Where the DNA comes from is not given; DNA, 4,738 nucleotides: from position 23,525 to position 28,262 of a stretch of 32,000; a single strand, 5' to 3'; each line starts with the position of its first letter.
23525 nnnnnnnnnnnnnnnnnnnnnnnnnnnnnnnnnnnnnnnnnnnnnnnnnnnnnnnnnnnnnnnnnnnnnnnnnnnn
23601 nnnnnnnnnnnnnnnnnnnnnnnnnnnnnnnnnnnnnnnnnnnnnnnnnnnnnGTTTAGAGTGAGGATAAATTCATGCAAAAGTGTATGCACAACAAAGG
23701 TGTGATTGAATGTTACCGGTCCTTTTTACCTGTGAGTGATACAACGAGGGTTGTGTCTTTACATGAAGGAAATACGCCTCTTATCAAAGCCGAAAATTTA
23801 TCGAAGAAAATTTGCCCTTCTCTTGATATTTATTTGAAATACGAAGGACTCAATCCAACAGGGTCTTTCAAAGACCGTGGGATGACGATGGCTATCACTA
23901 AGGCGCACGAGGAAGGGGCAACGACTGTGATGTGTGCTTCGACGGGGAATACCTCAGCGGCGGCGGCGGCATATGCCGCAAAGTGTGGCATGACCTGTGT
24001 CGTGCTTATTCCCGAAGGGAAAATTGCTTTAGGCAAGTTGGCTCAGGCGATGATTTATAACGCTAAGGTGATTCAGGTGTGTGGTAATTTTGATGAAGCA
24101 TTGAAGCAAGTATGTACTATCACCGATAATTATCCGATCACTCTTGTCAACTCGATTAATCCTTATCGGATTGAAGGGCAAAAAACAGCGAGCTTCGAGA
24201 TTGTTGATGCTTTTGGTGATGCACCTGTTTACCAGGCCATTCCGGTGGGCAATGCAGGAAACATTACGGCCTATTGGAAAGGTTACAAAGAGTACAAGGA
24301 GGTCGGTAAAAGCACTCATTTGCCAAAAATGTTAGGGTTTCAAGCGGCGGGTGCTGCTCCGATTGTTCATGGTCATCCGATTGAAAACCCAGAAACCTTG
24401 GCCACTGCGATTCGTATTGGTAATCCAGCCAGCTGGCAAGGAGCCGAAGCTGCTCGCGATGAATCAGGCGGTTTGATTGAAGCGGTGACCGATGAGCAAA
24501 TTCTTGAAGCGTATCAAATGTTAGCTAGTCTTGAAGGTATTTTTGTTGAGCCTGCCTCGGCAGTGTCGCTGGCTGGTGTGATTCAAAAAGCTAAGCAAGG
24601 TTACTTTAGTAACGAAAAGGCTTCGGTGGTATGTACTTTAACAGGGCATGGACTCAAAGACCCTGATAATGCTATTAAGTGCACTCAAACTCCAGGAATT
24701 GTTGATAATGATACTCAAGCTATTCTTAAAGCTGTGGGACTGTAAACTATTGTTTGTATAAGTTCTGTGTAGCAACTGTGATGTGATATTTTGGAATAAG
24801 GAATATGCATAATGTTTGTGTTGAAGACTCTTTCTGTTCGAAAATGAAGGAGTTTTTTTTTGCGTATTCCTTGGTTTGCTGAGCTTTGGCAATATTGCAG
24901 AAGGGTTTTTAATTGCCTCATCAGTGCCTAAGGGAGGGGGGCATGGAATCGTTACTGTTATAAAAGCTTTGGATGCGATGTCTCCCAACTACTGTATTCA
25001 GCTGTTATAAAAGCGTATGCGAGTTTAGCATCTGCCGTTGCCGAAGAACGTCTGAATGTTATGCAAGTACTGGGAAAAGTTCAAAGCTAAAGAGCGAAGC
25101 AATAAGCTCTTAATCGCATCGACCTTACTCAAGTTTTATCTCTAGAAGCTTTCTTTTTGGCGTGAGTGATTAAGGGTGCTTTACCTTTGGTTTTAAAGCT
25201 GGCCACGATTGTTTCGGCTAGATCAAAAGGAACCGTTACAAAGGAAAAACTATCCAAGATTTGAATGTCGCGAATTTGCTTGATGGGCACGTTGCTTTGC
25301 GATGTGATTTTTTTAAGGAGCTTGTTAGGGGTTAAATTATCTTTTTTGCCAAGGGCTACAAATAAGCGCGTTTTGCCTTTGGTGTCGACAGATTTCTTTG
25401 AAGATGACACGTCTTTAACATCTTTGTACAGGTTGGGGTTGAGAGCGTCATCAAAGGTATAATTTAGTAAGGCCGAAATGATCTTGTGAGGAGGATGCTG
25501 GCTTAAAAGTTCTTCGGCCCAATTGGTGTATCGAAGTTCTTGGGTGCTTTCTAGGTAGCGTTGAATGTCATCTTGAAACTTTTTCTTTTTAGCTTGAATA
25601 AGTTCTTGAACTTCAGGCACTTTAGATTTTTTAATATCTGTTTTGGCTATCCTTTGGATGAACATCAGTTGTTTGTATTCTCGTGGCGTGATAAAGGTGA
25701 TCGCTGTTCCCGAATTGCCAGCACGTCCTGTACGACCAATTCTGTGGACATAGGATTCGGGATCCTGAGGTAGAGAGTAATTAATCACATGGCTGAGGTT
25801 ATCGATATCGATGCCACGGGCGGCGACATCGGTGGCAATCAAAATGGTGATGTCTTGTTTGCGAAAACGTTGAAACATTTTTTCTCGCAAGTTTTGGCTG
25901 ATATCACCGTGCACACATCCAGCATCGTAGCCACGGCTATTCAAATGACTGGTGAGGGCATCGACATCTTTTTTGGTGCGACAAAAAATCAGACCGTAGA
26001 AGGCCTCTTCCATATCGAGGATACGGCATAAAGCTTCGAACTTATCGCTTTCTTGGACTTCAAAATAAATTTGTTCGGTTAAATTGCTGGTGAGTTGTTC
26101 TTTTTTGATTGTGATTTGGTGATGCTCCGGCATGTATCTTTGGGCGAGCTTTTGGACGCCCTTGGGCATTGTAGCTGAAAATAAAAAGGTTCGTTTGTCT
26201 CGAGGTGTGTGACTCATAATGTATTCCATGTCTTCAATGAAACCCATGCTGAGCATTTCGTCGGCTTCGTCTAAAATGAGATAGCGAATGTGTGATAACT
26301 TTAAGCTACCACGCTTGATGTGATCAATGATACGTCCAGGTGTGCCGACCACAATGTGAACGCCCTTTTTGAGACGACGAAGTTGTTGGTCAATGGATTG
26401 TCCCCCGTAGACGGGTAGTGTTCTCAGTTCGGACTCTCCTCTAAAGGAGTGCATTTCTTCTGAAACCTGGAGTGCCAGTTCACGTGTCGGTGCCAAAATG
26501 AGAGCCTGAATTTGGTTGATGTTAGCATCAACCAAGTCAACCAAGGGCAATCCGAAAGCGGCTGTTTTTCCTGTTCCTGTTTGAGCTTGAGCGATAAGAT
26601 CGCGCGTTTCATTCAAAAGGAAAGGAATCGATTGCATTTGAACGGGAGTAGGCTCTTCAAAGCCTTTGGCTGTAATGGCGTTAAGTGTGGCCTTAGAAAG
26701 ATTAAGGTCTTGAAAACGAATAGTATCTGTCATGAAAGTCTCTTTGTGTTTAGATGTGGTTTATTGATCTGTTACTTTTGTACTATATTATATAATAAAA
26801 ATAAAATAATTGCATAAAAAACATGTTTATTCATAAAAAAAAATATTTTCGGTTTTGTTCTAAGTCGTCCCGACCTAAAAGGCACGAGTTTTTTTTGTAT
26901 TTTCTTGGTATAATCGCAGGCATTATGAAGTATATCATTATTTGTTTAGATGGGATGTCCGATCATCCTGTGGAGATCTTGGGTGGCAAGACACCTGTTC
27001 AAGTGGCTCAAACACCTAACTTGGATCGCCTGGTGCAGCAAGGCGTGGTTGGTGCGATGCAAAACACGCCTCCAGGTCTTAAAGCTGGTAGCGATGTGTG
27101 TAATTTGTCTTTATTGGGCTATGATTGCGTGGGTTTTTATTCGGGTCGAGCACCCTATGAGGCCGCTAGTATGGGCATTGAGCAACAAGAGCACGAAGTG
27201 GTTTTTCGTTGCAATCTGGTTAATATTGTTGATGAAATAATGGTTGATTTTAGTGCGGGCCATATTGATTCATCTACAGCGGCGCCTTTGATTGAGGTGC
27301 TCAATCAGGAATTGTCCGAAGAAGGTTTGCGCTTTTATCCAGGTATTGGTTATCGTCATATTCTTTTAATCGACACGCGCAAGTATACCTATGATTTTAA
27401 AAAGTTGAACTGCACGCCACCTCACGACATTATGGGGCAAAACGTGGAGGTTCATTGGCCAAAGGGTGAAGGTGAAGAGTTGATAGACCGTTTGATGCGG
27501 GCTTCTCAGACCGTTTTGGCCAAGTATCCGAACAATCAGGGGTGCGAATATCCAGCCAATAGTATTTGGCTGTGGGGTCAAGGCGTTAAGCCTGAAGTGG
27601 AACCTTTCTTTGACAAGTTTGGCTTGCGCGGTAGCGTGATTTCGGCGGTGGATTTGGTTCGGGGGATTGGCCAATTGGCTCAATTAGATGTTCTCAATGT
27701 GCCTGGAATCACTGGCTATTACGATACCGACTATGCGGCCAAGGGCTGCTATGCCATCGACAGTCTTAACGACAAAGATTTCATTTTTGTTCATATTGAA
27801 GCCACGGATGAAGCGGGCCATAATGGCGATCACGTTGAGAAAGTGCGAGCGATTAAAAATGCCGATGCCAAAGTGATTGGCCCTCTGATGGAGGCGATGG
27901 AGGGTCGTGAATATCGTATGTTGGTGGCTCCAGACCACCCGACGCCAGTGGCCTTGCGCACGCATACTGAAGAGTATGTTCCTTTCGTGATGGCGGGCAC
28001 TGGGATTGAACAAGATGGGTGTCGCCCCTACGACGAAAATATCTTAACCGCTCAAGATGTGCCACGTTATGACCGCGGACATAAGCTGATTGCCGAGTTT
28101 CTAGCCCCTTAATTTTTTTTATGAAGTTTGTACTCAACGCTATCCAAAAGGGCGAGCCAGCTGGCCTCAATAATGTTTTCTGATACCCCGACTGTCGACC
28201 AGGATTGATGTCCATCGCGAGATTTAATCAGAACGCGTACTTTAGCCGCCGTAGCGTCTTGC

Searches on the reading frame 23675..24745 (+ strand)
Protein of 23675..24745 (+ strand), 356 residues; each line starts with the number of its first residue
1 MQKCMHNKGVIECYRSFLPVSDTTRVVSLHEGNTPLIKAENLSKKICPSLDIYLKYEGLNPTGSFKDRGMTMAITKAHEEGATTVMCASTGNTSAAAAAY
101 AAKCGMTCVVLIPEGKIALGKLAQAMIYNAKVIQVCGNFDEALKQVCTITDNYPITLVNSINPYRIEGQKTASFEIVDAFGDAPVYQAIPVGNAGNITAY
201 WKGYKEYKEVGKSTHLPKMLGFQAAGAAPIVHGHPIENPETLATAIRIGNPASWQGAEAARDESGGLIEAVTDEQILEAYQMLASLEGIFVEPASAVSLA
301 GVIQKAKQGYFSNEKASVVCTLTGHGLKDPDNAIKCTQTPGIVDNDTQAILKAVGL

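Call 63: search_protein_families(library=ncbifam, max_evalue=0.00001, proteins=[window:23675-24745:+])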
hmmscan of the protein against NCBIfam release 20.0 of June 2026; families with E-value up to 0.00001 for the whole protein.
window:23675-24745:+ (356 aa): 42 families (the best 25 are shown)
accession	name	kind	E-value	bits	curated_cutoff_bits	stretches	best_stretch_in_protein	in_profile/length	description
TIGR00260.1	thrC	equivalog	3.2e-100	335.6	167.1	1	11-331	1-340/340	threonine synthase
NF004170.0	PRK05638.1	equivalog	6.9e-61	206.1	421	1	7-338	42-367/442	threonine synthase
NF006050.0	PRK08197.1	equivalog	1.9e-58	198.1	303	1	13-333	60-388/406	threonine synthase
NF006205.0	PRK08329.1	equivalog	2.1e-45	155.2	358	1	13-328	45-345/347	threonine synthase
NF004996.0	PRK06381.1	equivalog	4.1e-40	137.8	266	1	31-324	13-316/319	threonine synthase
NF005035.0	PRK06450.1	equivalog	4.7e-35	121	301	1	24-328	49-336/338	threonine synthase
TIGR01127.1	ilvA_1Cterm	equivalog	1.9e-24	86.4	378.75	1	34-308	1-271/380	threonine ammonia-lyase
NF006094.0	PRK08246.1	subfamily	1.7e-21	77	331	1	24-319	14-299/310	serine/threonine dehydratase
NF006390.0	PRK08639.1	equivalog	1.8e-21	76.6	421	1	32-324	24-312/418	threonine ammonia-lyase IlvA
NF005680.0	PRK07476.1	equivalog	4.5e-21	75.1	413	1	28-327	18-311/326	hydroxyectoine utilization dehydratase EutB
NF005600.0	PRK07334.1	equivalog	9.9e-21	73.8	496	1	33-319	28-306/408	threonine ammonia-lyase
TIGR03844.1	cysteate_syn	equivalog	7.3e-20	71.1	324.9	2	10-232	43-268/398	cysteate synthase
TIGR02079.1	THD1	equivalog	1.3e-18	67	440.55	1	32-324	15-304/410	threonine ammonia-lyase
NF005292.0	PRK06815.1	equivalog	9.6e-18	64.3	371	1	32-197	20-183/320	threonine/serine dehydratase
NF045641.2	BHydaspDhtseBhcB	equivalog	2.5e-17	63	550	1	29-321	16-301/312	beta-hydroxyaspartate dehydratase BhcB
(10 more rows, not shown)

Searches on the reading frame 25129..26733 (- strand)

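Call 63: search_protein_families(library=ncbifam, max_evalue=0.00001, proteins=[window:25129-26733:-])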
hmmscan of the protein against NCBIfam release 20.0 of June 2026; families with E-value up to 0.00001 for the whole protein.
window:25129-26733:- (534 aa): 36 families (the best 25 are shown)
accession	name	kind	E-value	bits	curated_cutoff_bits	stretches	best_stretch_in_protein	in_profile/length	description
NF053631.1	RNA_helic_CshA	equivalog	1.9e-169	564.1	646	1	7-429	1-422/434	degradosome RNA helicase CshA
NF008744.0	PRK11776.1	equivalog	1.2e-130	436.2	524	1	5-381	4-379/460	ATP-dependent RNA helicase DbpA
NF008642.0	PRK11634.1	equivalog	3.5e-122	408.9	989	1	5-403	6-404/628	DEAD/DEAH family ATP-dependent RNA helicase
NF053636.1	DDHlcsCsdAPsy1082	equivalog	5.1e-102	342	890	1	4-384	2-383/512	DEAD/DEAH box helicase CsdA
NF053711.1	RNA_heli_RhlE1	exception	2.2e-99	333.2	750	1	6-374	2-374/434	RNA helicase RhlE1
NF007882.0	PRK10590.1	equivalog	1.3e-98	330.9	743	1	6-374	2-375/456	ATP-dependent RNA helicase RhlE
NF053710.1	RNA_heli_RhlE2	exception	1.8e-97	327.3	925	1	7-371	3-376/635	RNA helicase RhlE2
NF008394.0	PRK11192.1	equivalog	3.2e-96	322.8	507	1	5-398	3-402/441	ATP-dependent RNA helicase SrmB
NF003419.0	PRK04837.1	equivalog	3.5e-95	319.2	588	1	5-372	9-384/424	ATP-dependent RNA helicase RhlB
NF002340.1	PRK01297.1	equivalog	1.7e-88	296.9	564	1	6-356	2-361/372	ATP-dependent RNA helicase RhlB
NF003390.0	PRK04537.1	equivalog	1.5e-81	275.2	732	1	5-360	9-373/572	ATP-dependent RNA helicase RhlB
TIGR01389.1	recQ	equivalog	1.2e-25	90.1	640.2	1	125-383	104-365/591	DNA helicase RecQ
TIGR00614.1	recQ_fam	subfamily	4.6e-22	78.4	219.8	1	216-368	195-354/470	RecQ family ATP-dependent DNA helicase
NF008279.0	PRK11057.1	equivalog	8.6e-18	64.1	1015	1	222-354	213-346/608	ATP-dependent DNA helicase RecQ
NF010337.0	PRK13766.1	equivalog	4.3e-17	61.5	610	1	248-396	370-525/781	Hef nuclease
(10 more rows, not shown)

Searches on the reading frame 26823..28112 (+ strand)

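Call 63: search_protein_families(library=ncbifam, max_evalue=0.00001, proteins=[window:26823-28112:+])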
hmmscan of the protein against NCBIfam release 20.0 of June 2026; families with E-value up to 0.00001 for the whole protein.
window:26823-28112:+ (429 aa): 6 families
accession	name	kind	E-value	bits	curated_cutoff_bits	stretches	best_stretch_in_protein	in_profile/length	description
NF003242.0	PRK04200.1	equivalog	1.5e-150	501.5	426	1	35-427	1-393/395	cofactor-independent phosphoglycerate mutase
TIGR02535.1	hyp_Hser_kinase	hypoth_equivalog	4.3e-146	486.7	446.3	1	35-427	1-396/397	proposed homoserine kinase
TIGR00306.2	apgM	subfamily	7.3e-138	459.9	320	1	36-426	1-402/403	2,3-bisphosphoglycerate-independent phosphoglycerate mutase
NF003104.0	PRK04024.1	equivalog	9.4e-83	278.2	489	1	35-407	3-382/412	2,3-bisphosphoglycerate-independent phosphoglycerate mutase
NF038358.1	phophono_PhpG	equivalog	5e-54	183.6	545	2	218-424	205-413/417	CMP-5'-phosphonoformate--3-phosphoglycerate phosphonoformyl transferase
NF003160.0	PRK04135.1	equivalog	1.5e-46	158.9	468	1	36-406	17-372/403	2,3-bisphosphoglycerate-independent phosphoglycerate mutase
